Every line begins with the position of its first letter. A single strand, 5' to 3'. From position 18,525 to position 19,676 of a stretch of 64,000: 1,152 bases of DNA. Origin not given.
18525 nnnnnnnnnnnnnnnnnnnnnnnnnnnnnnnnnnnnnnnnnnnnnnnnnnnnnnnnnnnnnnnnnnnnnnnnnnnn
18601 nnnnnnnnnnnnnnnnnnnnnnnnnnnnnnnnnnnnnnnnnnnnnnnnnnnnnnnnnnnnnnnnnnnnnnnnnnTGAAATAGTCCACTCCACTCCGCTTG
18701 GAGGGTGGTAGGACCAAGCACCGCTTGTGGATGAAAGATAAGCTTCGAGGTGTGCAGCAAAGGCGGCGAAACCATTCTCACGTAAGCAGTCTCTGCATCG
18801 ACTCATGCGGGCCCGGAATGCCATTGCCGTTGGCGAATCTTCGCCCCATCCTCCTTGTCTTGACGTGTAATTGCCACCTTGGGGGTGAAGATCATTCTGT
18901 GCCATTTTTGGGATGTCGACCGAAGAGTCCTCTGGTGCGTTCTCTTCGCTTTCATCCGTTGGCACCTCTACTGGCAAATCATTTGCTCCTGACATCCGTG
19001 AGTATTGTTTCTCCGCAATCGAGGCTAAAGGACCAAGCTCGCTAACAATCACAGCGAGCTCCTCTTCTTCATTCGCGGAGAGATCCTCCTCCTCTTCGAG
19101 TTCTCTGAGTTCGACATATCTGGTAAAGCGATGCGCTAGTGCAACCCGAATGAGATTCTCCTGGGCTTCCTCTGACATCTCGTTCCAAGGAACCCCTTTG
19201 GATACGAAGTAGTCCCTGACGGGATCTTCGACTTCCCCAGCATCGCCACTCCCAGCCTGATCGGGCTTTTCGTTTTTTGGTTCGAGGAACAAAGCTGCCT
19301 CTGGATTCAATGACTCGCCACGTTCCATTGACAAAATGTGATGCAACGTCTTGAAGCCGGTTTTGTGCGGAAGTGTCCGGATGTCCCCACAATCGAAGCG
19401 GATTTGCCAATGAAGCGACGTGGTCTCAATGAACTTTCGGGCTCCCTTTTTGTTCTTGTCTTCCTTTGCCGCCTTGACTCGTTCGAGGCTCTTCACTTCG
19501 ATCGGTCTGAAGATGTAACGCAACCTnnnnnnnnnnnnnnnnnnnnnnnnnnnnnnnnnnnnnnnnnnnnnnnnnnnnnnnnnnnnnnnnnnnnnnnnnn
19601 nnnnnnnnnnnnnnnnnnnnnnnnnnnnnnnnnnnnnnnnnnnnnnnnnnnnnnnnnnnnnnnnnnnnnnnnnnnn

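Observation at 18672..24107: Tandemly duplicated two-gene module: 'GSGP' protein + orphan receiver regulator with an unusual output domain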

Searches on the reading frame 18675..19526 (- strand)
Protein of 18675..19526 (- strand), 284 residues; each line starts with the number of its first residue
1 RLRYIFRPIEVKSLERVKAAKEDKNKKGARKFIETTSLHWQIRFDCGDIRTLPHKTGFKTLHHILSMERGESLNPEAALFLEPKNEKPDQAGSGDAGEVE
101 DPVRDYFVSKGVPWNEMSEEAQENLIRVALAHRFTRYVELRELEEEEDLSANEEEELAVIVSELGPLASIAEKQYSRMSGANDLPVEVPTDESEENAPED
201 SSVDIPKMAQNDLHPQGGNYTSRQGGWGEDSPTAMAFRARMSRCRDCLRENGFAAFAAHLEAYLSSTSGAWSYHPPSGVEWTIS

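Call 42: find_homologous_proteins(query=A6, max_evalue=0.01)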
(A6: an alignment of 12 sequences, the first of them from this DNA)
Query A6 (12 sequences) (284 aa, profile of the alignment): 134 proteins with E <= 0.01 among 5860 candidates; the best 120 are listed.
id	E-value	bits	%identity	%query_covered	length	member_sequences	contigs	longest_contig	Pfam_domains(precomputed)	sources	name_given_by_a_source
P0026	7.6e-106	372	48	99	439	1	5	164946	PF00072.31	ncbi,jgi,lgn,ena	-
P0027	4.7e-102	360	55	99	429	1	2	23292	PF00072.31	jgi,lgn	jgi:CheY-like chemotaxis protein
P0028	4.7e-102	360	49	99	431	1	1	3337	PF00072.31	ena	-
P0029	9.6e-102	359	53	99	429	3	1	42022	PF00072.31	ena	-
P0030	1.2e-100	355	52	99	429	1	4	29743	PF00072.31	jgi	jgi:hypothetical protein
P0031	1.7e-100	355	53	99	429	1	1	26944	PF00072.31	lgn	-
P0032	1.7e-100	355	54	99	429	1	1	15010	PF00072.31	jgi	jgi:ActR/RegA family two-component response regulator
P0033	3.5e-100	354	52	99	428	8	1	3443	PF00072.31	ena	-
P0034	6.8e-100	353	52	99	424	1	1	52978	PF00072.31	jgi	jgi:CheY-like chemotaxis protein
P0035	7.3e-100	353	51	99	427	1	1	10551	PF00072.31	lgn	-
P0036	4.5e-99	350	54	99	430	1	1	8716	PF00072.31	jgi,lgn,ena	-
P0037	5.9e-99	350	52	99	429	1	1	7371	PF00072.31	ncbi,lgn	-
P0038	1.1e-98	349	52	99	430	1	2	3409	PF00072.31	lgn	-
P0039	1.2e-98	349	50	99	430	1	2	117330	PF00072.31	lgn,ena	-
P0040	1.3e-98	349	51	99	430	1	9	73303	PF00072.31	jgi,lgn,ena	jgi:CheY-like chemotaxis protein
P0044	3.3e-98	347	53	100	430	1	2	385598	PF00072.31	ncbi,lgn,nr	ncbi:MAG: hypothetical protein IH623_10230 [Verrucomicrobia bacterium]|nr:hypothetical protein [Verr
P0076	1.8e-93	332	47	100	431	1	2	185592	PF00072.31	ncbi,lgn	-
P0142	5.4e-75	271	44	100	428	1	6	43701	PF00072.31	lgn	-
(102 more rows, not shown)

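Call 43: search_solved_structures(query=A6, max_evalue=10, show_alignments=3)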
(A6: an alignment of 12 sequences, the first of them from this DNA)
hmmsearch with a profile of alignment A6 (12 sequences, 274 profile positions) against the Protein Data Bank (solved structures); distinct sequences matched with E-value up to 10: 0.

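Call 70: find_related_loci(query=A6, collection=viral_contigs, flank=8000)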
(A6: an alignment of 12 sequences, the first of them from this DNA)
Query A6 (284 aa) in viral_contigs; peptide patterns used: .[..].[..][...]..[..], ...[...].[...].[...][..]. (x = any residue, [..] = any of these).
119 stretches matched a pattern, but none encodes a relative of the query by tblastn (E <= 1e-3).

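Call 92: find_encoding_contigs(protein=P0044, flank=10000, max_places=2)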
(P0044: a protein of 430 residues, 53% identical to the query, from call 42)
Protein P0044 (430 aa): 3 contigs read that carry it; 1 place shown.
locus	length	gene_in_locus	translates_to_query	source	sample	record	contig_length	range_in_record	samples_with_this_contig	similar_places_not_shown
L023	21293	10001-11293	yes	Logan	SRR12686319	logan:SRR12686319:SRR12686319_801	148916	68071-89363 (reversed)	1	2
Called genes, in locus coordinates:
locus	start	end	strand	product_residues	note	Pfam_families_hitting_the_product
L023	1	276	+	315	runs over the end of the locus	PF19300:BPD_transp_1_N, PF00528:BPD_transp_1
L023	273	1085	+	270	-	PF00528:BPD_transp_1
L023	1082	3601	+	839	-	-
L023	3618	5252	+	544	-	-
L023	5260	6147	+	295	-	-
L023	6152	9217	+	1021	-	-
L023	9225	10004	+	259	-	-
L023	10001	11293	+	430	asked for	PF00072:Response_reg (weak)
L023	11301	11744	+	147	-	-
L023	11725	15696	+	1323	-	PF19974:TCAD9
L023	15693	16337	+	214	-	-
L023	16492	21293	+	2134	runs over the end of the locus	PF04565:RNA_pol_Rpb2_3 (faint), PF00562:RNA_pol_Rpb2_6, PF04560:RNA_pol_Rpb2_7, PF00623:RNA_pol_Rpb1_2, PF04998:RNA_pol_Rpb1_5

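Call 93: find_encoding_contigs(protein=P0076, flank=10000, max_places=2)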
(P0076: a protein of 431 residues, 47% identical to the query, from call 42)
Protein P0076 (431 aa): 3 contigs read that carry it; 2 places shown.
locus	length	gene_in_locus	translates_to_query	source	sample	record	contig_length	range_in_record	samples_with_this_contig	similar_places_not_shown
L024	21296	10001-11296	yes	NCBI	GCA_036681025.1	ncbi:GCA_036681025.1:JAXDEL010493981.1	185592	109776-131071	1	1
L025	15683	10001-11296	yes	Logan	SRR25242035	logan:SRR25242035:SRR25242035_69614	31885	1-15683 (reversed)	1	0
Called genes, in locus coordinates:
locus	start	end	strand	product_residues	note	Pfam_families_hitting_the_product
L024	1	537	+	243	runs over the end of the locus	-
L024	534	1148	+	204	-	PF00005:ABC_tran, PF13304:AAA_21 (faint), PF02463:SMC_N (weak)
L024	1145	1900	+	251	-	PF00106:adh_short, PF13561:adh_short_C2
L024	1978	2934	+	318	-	-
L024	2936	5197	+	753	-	-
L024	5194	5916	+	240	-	-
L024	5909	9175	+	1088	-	-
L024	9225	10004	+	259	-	-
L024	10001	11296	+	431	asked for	PF00072:Response_reg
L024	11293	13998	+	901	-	-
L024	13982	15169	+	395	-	PF01156:IU_nuc_hydro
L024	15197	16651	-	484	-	PF00158:Sigma54_activat, PF14532:Sigma54_activ_2, PF00004:AAA, PF07724:AAA_2, PF07728:AAA_5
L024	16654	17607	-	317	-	-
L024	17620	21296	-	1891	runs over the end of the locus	PF04565:RNA_pol_Rpb2_3 (weak), PF00562:RNA_pol_Rpb2_6, PF04560:RNA_pol_Rpb2_7, PF00623:RNA_pol_Rpb1_2, PF04998:RNA_pol_Rpb1_5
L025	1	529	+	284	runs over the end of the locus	PF02653:BPD_transp_2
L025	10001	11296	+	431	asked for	PF00072:Response_reg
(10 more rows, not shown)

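Call 94: find_encoding_contigs(protein=P0142, flank=10000, max_places=2)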
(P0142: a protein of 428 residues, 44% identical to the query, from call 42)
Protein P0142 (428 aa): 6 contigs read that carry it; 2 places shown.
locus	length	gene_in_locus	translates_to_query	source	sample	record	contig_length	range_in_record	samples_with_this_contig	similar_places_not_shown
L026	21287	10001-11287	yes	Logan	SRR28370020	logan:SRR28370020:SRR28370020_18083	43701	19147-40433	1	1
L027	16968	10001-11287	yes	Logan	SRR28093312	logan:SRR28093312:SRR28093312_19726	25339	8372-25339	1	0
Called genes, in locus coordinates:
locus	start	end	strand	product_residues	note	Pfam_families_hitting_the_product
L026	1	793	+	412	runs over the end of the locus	PF04055:Radical_SAM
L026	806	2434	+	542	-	PF00496:SBP_bac_5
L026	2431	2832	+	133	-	-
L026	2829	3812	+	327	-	PF19300:BPD_transp_1_N, PF00528:BPD_transp_1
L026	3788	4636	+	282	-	PF00528:BPD_transp_1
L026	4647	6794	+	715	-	-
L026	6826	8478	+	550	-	-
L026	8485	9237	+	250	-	-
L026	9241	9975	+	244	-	-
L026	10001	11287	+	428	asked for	PF00072:Response_reg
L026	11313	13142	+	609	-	-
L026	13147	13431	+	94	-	-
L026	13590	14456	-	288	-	-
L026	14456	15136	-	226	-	PF01618:MotA_ExbB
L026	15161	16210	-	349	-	-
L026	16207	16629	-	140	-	-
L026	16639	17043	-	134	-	-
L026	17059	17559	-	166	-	-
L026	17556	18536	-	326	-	-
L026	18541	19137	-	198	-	PF13428:TPR_14 (faint), PF13432:TPR_16 (faint), PF13371:TPR_9 (faint), PF07719:TPR_2 (weak)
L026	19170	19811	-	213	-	-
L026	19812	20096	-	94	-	PF13248:Zn_ribbon_3 (faint), PF18073:Zn_ribbon_LapB (weak)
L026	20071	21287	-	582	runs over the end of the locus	PF00149:Metallophos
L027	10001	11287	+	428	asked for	PF00072:Response_reg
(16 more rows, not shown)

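Call 104: search_protein_families(library=pfam, proteins=[L024:11293-13998:+, L023:11725-15696:+, L026:11313-13142:+], max_evalue=0.01)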
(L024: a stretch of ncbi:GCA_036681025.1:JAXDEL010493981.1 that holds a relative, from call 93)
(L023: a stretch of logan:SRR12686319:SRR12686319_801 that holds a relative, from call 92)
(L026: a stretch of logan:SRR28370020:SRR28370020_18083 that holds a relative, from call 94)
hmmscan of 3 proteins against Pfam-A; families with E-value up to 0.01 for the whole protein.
L024:11293-13998:+ (901 aa): 0 families

L023:11725-15696:+ (1323 aa): 5 families
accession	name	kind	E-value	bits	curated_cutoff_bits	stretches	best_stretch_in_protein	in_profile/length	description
PF19974.5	TCAD9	-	4.2e-18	66.2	40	1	282-683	4-343/429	Ternary complex associated domain 9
PF06293.20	Kdo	-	0.00014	21.8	21.3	1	633-666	137-171/207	Lipopolysaccharide kinase (Kdo/WaaP) family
PF01636.29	APH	-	0.00018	21.8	23.2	1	604-676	138-208/239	Phosphotransferase enzyme family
PF00591.27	Glycos_transf_3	-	0.00043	20.4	27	1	1000-1086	37-127/253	Glycosyl transferase family, a/b domain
PF00072.30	Response_reg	-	0.0013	19.3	30.2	1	140-184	57-101/111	Response regulator receiver domain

L026:11313-13142:+ (609 aa): 0 families
